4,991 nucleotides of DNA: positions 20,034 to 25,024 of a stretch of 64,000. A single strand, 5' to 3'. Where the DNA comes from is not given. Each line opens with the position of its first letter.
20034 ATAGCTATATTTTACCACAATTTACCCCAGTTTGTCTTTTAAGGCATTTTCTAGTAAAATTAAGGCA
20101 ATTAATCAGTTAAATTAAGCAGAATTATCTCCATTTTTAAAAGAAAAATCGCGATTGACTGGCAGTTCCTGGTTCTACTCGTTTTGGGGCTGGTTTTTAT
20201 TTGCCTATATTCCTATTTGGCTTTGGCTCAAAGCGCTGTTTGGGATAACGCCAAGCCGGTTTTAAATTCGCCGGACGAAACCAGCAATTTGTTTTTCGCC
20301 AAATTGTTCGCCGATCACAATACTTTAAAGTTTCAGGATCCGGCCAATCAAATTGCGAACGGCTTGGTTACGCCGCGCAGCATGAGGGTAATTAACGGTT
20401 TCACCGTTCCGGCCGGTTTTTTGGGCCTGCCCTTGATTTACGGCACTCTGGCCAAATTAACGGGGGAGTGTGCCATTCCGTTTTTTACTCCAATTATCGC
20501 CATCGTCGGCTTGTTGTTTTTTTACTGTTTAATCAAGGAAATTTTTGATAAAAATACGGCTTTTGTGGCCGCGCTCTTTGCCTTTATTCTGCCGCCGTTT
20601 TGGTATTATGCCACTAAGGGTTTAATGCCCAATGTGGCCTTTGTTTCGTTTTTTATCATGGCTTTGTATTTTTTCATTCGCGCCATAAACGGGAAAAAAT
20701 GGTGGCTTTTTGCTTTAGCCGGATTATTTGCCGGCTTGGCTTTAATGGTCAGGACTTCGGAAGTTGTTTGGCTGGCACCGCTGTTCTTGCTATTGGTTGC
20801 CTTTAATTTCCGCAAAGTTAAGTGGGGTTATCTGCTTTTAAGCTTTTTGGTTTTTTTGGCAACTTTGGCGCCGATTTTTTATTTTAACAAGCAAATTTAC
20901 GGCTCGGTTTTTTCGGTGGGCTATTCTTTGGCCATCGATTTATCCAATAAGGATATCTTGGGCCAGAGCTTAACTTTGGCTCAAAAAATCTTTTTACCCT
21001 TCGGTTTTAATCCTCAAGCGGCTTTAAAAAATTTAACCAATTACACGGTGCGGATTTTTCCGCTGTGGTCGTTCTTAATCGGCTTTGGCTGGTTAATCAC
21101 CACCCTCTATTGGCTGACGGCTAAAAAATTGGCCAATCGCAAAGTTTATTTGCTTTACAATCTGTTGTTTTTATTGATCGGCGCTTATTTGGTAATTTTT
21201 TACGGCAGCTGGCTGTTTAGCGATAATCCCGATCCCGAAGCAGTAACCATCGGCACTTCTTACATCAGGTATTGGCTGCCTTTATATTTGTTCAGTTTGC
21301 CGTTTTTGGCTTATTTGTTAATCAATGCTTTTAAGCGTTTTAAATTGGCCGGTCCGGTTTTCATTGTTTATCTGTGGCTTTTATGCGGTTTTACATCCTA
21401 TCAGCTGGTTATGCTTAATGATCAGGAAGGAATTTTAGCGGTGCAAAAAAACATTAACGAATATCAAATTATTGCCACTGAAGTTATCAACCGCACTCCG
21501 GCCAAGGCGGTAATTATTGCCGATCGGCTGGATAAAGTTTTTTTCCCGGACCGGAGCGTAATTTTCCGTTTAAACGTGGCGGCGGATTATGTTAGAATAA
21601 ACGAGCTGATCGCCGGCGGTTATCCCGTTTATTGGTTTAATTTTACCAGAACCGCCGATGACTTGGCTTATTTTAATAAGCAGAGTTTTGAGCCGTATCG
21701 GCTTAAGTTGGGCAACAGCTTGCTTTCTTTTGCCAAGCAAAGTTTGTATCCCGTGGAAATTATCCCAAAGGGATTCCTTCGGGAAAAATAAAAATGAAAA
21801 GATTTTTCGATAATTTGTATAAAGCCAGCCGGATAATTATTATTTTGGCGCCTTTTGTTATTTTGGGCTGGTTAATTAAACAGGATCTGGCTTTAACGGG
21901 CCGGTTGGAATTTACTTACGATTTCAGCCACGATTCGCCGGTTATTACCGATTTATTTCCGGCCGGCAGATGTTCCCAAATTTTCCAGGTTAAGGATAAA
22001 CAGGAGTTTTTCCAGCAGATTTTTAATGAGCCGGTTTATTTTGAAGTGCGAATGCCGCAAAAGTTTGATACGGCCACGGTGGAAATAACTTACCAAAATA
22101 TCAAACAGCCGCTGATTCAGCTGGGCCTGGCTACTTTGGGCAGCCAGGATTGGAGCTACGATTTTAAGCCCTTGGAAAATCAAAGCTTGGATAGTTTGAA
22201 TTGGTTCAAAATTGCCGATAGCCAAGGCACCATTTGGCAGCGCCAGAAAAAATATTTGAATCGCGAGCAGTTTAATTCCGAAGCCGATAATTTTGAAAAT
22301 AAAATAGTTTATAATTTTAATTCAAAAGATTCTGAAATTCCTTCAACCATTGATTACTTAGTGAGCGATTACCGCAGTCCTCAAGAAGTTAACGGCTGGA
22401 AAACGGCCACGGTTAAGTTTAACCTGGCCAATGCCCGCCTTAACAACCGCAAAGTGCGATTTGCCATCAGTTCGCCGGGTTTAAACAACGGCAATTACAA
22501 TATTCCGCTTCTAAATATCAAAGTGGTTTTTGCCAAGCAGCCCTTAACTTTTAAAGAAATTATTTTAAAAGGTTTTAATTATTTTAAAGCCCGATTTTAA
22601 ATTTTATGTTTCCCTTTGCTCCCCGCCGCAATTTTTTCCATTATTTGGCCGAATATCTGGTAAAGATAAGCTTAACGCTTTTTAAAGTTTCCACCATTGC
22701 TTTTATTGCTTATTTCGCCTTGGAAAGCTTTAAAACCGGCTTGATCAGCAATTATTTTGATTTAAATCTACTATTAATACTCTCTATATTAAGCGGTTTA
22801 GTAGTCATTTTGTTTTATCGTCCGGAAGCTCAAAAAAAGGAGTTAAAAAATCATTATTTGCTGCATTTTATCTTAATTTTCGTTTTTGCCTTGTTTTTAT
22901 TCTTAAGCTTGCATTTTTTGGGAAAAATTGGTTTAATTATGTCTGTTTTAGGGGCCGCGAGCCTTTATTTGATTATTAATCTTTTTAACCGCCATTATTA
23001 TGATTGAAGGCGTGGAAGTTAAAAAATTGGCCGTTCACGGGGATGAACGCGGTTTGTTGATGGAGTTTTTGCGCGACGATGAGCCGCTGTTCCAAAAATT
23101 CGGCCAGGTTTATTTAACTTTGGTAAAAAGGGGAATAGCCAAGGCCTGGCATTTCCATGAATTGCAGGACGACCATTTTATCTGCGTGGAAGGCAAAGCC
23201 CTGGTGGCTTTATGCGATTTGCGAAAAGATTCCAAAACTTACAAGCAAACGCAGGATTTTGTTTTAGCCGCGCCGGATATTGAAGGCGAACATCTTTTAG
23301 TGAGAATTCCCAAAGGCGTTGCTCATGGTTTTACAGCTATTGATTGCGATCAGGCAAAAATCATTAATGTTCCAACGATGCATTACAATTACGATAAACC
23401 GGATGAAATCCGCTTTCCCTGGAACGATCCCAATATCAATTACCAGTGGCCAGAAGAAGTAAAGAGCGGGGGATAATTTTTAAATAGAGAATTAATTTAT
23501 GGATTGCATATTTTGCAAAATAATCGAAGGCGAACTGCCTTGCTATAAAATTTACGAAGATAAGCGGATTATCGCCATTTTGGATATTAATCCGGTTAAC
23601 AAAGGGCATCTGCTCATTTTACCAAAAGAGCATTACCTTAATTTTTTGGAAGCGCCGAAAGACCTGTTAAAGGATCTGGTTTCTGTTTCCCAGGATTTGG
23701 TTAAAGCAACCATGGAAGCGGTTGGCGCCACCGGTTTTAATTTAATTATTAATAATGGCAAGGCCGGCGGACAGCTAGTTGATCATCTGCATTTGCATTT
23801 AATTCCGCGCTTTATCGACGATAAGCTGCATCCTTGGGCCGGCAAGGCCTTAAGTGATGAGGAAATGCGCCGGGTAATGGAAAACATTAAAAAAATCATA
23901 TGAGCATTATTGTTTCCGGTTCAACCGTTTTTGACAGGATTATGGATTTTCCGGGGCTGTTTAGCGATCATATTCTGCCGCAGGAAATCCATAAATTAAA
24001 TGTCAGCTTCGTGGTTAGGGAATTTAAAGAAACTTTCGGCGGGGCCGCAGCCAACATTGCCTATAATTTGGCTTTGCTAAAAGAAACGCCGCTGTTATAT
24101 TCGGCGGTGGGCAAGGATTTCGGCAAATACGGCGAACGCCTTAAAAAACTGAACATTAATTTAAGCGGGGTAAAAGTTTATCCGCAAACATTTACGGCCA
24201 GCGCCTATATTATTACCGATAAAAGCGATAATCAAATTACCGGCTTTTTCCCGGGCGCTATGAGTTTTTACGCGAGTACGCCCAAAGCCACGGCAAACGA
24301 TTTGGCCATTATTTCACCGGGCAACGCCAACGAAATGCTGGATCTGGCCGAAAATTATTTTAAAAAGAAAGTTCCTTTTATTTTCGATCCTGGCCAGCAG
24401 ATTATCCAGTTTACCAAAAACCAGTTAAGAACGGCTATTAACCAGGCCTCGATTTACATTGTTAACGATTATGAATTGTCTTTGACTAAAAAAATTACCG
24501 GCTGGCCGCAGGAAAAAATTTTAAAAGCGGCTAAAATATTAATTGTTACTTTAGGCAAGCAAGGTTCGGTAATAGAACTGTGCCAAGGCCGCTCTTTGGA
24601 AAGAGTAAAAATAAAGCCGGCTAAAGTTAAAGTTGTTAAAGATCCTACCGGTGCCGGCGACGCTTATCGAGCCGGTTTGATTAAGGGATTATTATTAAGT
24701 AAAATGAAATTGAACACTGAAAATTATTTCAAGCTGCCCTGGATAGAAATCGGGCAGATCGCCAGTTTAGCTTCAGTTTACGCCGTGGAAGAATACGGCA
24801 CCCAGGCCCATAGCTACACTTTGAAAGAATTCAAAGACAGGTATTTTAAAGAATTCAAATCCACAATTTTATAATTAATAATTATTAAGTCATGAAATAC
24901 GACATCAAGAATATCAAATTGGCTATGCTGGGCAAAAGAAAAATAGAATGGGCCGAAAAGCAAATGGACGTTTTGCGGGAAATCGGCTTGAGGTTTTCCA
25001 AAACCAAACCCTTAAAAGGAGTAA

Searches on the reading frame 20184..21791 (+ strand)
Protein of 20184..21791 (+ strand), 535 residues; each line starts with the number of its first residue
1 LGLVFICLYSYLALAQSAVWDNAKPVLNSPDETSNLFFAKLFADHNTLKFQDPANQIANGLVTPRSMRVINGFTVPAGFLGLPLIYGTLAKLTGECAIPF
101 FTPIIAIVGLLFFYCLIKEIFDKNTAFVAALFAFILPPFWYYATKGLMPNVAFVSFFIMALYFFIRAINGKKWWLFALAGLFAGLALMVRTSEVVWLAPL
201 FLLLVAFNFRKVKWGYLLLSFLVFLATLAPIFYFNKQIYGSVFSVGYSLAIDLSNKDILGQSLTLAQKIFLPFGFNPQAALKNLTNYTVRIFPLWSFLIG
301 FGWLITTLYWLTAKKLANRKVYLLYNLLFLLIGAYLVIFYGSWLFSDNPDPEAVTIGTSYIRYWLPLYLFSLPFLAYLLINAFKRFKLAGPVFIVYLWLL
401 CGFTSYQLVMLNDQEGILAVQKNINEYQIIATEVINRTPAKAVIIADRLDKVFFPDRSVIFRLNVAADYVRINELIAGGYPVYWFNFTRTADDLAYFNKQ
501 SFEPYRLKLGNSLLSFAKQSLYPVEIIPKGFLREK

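Call 4: search_protein_families(library=pfam, proteins=[window:20184-21791:+], max_evalue=0.01)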
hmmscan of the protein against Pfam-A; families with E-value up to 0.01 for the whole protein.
window:20184-21791:+ (535 aa): 1 family
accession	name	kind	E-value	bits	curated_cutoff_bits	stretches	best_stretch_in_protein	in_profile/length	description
PF13231.12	PMT_2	-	8.2e-14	52.6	26.1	1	94-231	20-157/160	Dolichyl-phosphate-mannose-protein mannosyltransferase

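Call 16: search_solved_structures(query=window:20184-21791:+, max_evalue=1, show_alignments=2)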
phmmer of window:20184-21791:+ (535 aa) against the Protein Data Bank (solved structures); distinct sequences matched with E-value up to 1: 0.

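Call 17: search_protein_families(library=ncbifam, proteins=[window:20184-21791:+], max_evalue=0.01)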
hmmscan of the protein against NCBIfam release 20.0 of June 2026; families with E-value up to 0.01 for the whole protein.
window:20184-21791:+ (535 aa): 1 family
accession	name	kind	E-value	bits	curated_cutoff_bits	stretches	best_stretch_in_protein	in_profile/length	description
NF047440.1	LA3751_2_3_fam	subfamily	9.6e-11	41.2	200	1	82-449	85-417/460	LA_3751/LA_3752 family putative glycosyltransferase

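Call 54: find_homologous_proteins(query=window:20184-21791:+, max_evalue=0.001)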
Query window:20184-21791:+ (535 aa): 105 proteins with E <= 0.001 among 8000 candidates.
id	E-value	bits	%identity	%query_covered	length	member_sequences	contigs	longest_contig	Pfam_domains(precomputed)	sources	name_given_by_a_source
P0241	0.0e+0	1162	100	98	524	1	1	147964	PF13231.13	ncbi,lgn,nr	ncbi:MAG: glycosyltransferase family 39 protein [Candidatus Komeilibacteria bacterium]|nr:glycosyltr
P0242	6.1e-193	661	57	98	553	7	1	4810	PF13231.13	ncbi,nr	ncbi:MAG TPA: glycosyltransferase family 39 protein [Patescibacteria group bacterium]|nr:glycosyltra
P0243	1.0e-185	637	55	98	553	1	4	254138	PF13231.13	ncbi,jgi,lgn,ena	-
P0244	3.0e-185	635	55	97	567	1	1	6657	-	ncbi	-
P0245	1.0e-182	627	56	98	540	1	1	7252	PF13231.13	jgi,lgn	jgi:hypothetical protein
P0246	8.2e-180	617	57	99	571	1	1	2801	PF13231.13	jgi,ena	-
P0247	5.6e-178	611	57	98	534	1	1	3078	PF13231.13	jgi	-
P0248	8.9e-177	607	56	98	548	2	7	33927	PF13231.13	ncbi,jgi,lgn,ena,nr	ncbi:MAG TPA: glycosyltransferase family 39 protein [Patescibacteria group bacterium]|nr:glycosyltra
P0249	1.3e-176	607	55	98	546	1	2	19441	PF13231.13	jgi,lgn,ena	-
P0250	1.4e-175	603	56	98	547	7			PF13231.13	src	-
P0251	1.9e-173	596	55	98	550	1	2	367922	PF13231.13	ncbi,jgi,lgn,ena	ncbi:MAG: glycosyltransferase family 39 protein [Patescibacteria group bacterium]|jgi:hypothetical p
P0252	6.5e-169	581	52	97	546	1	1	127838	PF13231.13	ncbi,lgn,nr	ncbi:MAG: glycosyltransferase family 39 protein [Candidatus Komeilibacteria bacterium]|nr:glycosyltr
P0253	4.1e-168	579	52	98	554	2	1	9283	PF13231.13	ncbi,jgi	-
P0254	5.0e-166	572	53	98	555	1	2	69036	PF13231.13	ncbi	-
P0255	1.5e-164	567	52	98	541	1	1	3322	PF13231.13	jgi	-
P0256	1.6e-164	567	51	97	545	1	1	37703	PF02516.21,PF13231.13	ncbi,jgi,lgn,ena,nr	ncbi:glycosyltransferase family 39 protein [Patescibacteria group bacterium]|nr:glycosyltransferase 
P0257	5.9e-163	562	50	98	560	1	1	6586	PF13231.13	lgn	-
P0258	1.2e-162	561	52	97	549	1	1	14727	PF13231.13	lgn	-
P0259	3.8e-162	559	53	98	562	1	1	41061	PF13231.13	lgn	-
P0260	1.1e-161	557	52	97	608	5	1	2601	PF13231.13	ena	-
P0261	1.1e-161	557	51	97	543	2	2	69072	PF02516.21,PF13231.13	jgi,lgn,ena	-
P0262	5.0e-161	555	53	97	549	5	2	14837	PF13231.13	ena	-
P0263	4.4e-158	546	52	98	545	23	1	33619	PF13231.13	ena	-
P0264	7.8e-155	535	48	98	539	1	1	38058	PF13231.13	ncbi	-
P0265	6.2e-152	525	50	99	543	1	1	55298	PF13231.13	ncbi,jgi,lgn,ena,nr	ncbi:glycosyltransferase family 39 protein [Patescibacteria group bacterium]|nr:glycosyltransferase 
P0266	1.0e-149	518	46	98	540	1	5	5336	PF13231.13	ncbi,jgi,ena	-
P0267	2.2e-148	513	55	86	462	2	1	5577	PF13231.13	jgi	-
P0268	2.6e-147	510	47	98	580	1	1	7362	PF02516.21,PF13231.13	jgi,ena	-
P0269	7.4e-146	505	47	98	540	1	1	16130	PF13231.13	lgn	-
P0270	3.4e-143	496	48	98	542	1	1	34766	PF13231.13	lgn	-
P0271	8.8e-141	488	47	95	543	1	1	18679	PF13231.13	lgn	-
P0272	9.4e-141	488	47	97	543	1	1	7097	PF13231.13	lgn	-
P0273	7.4e-137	475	47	90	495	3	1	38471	PF13231.13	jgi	-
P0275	2.2e-118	414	44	93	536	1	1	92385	PF13231.13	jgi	-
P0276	3.0e-117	411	42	99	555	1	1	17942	PF13231.13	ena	-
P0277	1.4e-111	392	43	99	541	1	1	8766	PF13231.13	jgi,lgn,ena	-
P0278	1.1e-98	349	40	93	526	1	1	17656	PF13231.13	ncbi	-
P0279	1.7e-96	342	54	57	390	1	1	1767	PF13231.13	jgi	-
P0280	5.0e-94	334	38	93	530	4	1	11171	PF13231.13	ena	-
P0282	2.8e-89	318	37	98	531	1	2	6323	PF02516.21,PF13231.13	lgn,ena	-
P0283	3.0e-89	318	36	98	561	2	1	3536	PF13231.13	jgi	jgi:4-amino-4-deoxy-L-arabinose transferase-like glycosyltransferase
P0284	1.3e-88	316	37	97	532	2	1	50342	PF02516.21,PF13231.13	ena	-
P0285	1.7e-88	316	37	94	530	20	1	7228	PF13231.13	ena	-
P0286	2.6e-88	315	37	94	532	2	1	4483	PF13231.13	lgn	-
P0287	2.7e-88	315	36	94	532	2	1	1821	PF13231.13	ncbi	-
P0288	3.2e-87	312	36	93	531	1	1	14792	PF13231.13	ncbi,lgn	ncbi:MAG: glycosyltransferase family 39 protein [Patescibacteria group bacterium]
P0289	1.8e-86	309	37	87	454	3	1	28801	PF13231.13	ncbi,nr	ncbi:MAG: glycosyltransferase family 39 protein, partial [Patescibacteria group bacterium]|nr:glycos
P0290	3.4e-86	308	36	99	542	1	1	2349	PF13231.13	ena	-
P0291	3.5e-85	305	37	98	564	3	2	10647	PF13231.13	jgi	-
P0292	7.3e-85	304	35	93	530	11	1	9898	PF13231.13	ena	-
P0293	9.8e-85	303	35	92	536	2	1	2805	PF02516.21,PF13231.13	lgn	-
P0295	3.5e-82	295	36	95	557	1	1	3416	PF02516.21,PF13231.13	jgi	jgi:4-amino-4-deoxy-L-arabinose transferase-like glycosyltransferase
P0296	5.1e-82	294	37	93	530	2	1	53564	PF13231.13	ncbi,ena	-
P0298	3.3e-81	292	38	91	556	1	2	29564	PF13231.13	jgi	-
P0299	4.2e-81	291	36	97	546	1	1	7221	PF13231.13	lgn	-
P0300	7.9e-81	291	36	88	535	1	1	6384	PF13231.13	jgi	-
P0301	4.7e-80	288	36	96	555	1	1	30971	PF13231.13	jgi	jgi:hypothetical protein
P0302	1.2e-78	283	34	94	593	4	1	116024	PF13231.13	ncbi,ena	-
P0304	7.0e-77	278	36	93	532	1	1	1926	PF13231.13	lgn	-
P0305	6.0e-76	274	36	87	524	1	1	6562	PF13231.13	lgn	-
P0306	1.7e-74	270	37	86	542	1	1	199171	PF13231.13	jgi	jgi:hypothetical protein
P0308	1.9e-73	266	33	93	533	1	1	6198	PF13231.13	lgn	-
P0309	3.3e-73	265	34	93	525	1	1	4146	PF13231.13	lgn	-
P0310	8.2e-73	264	33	93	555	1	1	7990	PF13231.13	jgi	-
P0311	2.0e-72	263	37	86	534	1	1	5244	PF13231.13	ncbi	-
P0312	2.1e-72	263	35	87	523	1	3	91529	PF13231.13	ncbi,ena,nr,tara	ncbi:MAG: hypothetical protein CMI53_03140 [Parcubacteria group bacterium]|nr:hypothetical protein [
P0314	2.7e-71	259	34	93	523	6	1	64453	PF03901.24,PF13231.13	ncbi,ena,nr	ncbi:MAG: hypothetical protein A3D39_02995 [Candidatus Buchananbacteria bacterium RIFCSPHIGHO2_02_FU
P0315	2.8e-69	252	33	90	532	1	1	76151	PF13231.13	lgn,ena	-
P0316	4.2e-69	252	32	93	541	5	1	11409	PF13231.13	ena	-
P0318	9.4e-69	251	36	86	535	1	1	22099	PF13231.13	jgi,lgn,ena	-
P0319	3.0e-68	249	34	90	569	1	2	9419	PF13231.13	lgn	-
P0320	3.1e-67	246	37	86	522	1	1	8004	PF03901.24,PF13231.13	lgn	-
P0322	4.9e-64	235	32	93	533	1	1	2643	PF13231.13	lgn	-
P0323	1.1e-63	234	35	90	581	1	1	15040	PF13231.13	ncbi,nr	ncbi:MAG: glycosyltransferase family 39 protein [Patescibacteria group bacterium]|nr:glycosyltransfe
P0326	1.4e-62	230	31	95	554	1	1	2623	PF13231.13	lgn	-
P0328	4.2e-58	216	30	94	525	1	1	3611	PF13231.13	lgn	-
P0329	8.0e-56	208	34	83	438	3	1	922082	PF13231.13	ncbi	ncbi:MAG: glycosyltransferase family 39 protein [Patescibacteria group bacterium]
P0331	2.0e-52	197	28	93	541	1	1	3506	PF13231.13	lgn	-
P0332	1.5e-51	194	31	86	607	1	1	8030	PF13231.13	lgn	-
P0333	1.9e-51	194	33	86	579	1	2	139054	PF13231.13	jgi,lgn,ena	-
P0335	7.5e-51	192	30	96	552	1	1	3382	PF13231.13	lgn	-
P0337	9.9e-50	188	30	91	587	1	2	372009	PF13231.13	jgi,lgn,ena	-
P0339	3.3e-48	183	32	86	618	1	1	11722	PF13231.13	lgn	-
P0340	6.7e-46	175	30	82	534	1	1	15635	PF13231.13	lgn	-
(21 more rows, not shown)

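Call 68: predict_structure(alignment_id=A3)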
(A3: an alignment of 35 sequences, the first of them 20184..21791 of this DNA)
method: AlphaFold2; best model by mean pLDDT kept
length: 535 residues; sequences in the alignment: 35
mean_pLDDT: 93.1   pTM: 0.92
mean pLDDT of the five models: 93.1, 92.2, 91.7, 90.9, 90.6
residues with pLDDT >= 90: 448; 70-90: 65; 50-70: 21; < 50: 1
segments of 3 or more residues with pLDDT < 50: none
pLDDT, mean of each block of 10 residues (from residue 1): 84 77 81 95 97 95 94 91 98 95 97 98 98 97 93 98 97 97 97 94 97 97 98 93 69 75 79 89 96 97 98 93 97 95 85 89 96 98 95 98 97 94 93 96 96 96 95 97 96 96 97 94 93 60
secondary structure, 60 per line:
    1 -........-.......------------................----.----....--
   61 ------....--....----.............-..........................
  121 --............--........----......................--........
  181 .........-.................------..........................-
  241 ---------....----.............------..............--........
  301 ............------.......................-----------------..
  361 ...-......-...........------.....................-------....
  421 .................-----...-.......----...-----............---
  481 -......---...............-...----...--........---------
elements in order: H2-9 H11-17 H30-45 H55-58 E67-70 E73-76 H81-93 H95-120 H123-134 H137-144 H149-170 H173-189 H191-207 H214-239 H250-253 H258-270 H277-290 H293-312 H319-341 H359-363 H365-370 H372-382 H389-409 H417-437 E443-445 H447-453 E458-460 H466-477 E482-487 H491-505 E507-509 E514-516 E519-526

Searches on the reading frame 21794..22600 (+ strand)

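Call 9: search_protein_families(library=pfam, proteins=[window:21794-22600:+], max_evalue=0.001)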
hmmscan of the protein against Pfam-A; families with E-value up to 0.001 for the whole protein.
window:21794-22600:+ (268 aa): 0 families

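Call 17: search_protein_families(library=ncbifam, proteins=[window:21794-22600:+], max_evalue=0.01)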
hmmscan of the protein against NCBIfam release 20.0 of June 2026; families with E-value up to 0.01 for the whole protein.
window:21794-22600:+ (268 aa): 0 families

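Call 59: search_protein_families(library=pfam, proteins=[window:21794-22600:+], max_evalue=1)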
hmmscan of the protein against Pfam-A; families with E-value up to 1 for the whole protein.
window:21794-22600:+ (268 aa): 1 family
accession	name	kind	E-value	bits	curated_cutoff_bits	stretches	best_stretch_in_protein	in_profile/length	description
PF08807.15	DUF1798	-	0.083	13.5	25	1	143-180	49-86/108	Bacterial domain of unknown function (DUF1798)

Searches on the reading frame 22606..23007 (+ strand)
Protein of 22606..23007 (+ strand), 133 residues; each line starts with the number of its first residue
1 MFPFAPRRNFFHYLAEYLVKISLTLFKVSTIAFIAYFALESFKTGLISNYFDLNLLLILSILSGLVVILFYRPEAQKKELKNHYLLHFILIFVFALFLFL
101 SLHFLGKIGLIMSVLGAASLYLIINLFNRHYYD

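Call 9: search_protein_families(library=pfam, proteins=[window:22606-23007:+], max_evalue=0.001)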
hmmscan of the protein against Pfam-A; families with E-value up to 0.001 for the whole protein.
window:22606-23007:+ (133 aa): 0 families

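Call 17: search_protein_families(library=ncbifam, proteins=[window:22606-23007:+], max_evalue=0.01)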
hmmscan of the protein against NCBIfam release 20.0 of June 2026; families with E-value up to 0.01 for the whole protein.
window:22606-23007:+ (133 aa): 0 families

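Call 59: search_protein_families(library=pfam, proteins=[window:22606-23007:+], max_evalue=1)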
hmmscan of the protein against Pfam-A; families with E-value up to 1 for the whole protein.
window:22606-23007:+ (133 aa): 1 family
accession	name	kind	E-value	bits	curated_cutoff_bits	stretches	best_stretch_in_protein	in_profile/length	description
PF14089.11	KbaA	-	0.0072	16.6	27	1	17-96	35-116/179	KinB-signalling pathway activation in sporulation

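Call 90: search_solved_structures(query=A4, max_evalue=10)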
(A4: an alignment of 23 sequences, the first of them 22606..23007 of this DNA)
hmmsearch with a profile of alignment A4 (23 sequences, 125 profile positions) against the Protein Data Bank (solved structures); distinct sequences matched with E-value up to 10: 4.
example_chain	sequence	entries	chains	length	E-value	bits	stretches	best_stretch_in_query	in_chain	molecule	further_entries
6b85_J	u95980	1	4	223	0.16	15.4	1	46-93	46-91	TMHC4_R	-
11kc_A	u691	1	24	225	0.31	14.5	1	46-93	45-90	Designed nanoparticle O43-TM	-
4ikx_A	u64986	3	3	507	3.5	11.1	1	71-124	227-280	Di-tripeptide ABC transporter (Permease)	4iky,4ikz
4ikv_A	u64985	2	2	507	3.8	11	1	71-124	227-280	Di-tripeptide ABC transporter (Permease)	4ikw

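Call 91: search_protein_families(library=pfam, alignment_id=A4, max_evalue=0.01)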
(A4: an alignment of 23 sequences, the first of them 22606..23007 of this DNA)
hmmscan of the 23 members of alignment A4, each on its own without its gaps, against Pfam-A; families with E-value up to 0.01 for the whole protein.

A. member 1, window:22606-23007:+ (133 aa): 1 family
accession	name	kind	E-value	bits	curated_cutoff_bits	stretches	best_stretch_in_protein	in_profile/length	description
PF14089.11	KbaA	-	0.0072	16.6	27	1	17-96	35-116/179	KinB-signalling pathway activation in sporulation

B. families by the number of members that match (of 23 scanned): 10 families
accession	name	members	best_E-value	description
PF04647.20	AgrB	1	5.5e-05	Accessory gene regulator B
PF00003.28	7tm_3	1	0.00046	7 transmembrane sweet-taste receptor of 3 GCPR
PF01757.29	Acyl_transf_3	1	0.00092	Acyltransferase domain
PF14023.12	Bestrophin-like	1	0.0015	Bestrophin-like domain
PF06081.17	ArAE_1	1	0.0035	Aromatic acid exporter family member 1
PF03631.20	Virul_fac_BrkB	1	0.0056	Virulence factor BrkB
PF11911.13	DUF3429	1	0.0061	Protein of unknown function (DUF3429)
PF06664.17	WLS-like_TM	1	0.0063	Wntless-like, transmembrane domain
PF18949.5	DUF5693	1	0.0064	Family of unknown function (DUF5693)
PF14089.11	KbaA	1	0.0072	KinB-signalling pathway activation in sporulation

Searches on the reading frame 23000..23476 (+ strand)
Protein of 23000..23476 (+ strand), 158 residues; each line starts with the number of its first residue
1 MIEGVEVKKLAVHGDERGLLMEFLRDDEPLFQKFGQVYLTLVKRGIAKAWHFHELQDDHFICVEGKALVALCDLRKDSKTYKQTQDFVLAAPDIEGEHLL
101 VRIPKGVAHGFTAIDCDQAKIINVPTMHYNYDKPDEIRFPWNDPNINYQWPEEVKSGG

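Call 9: search_protein_families(library=pfam, proteins=[window:23000-23476:+], max_evalue=0.001)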
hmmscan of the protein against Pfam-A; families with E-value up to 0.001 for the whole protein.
window:23000-23476:+ (158 aa): 2 families
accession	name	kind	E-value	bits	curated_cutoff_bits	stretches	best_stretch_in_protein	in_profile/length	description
PF00908.23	dTDP_sugar_isom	-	8e-20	71.6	27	1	2-152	4-153/168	dTDP-4-dehydrorhamnose 3,5-epimerase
PF14667.12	Polysacc_synt_C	-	2.8e-09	37.5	28.7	1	13-122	1-96/111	Polysaccharide biosynthesis C-terminal domain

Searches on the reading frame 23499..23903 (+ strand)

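Call 9: search_protein_families(library=pfam, proteins=[window:23499-23903:+], max_evalue=0.001)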
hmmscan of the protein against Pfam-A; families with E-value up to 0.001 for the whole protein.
window:23499-23903:+ (134 aa): 2 families
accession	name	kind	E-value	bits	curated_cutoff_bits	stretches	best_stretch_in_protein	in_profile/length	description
PF01230.28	HIT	-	1.1e-26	93.7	21.5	1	11-105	2-96/98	HIT domain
PF11969.13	DcpS_C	-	7.5e-15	55.8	24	1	3-102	2-100/114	Scavenger mRNA decapping enzyme C-term binding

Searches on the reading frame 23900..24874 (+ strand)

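Call 9: search_protein_families(library=pfam, proteins=[window:23900-24874:+], max_evalue=0.001)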
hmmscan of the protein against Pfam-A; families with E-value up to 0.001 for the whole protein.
window:23900-24874:+ (324 aa): 1 family
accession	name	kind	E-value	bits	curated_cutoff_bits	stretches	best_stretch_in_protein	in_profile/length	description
PF00294.29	PfkB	-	1.3e-35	123.6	25.8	1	23-303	13-297/302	pfkB family carbohydrate kinase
